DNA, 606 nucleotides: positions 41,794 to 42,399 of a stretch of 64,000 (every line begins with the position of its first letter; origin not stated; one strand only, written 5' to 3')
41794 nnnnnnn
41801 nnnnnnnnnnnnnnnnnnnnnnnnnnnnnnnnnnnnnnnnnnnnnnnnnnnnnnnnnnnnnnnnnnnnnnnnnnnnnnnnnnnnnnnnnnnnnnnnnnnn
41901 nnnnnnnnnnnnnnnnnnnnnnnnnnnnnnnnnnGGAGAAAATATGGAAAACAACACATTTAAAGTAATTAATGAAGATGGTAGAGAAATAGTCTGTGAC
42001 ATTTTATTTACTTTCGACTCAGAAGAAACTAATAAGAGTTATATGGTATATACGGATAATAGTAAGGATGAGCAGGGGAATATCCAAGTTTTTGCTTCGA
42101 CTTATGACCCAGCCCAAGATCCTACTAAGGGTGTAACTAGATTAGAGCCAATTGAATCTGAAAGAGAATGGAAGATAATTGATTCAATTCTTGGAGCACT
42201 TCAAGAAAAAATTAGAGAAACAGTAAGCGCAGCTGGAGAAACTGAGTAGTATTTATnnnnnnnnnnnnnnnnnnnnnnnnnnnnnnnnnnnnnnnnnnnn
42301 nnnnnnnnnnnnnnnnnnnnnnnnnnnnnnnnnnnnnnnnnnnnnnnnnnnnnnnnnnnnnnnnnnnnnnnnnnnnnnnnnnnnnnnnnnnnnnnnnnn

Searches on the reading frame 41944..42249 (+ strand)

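Call 11: search_protein_families(library=pfam, proteins=[window:41944-42249:+], max_evalue=0.001)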
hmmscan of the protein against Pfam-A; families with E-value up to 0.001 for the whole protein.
window:41944-42249:+ (101 aa): 1 family
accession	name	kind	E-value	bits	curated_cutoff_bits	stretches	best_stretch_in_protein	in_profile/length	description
PF06949.16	DUF1292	-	6e-09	37.1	24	1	11-83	1-70/75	Protein of unknown function (DUF1292)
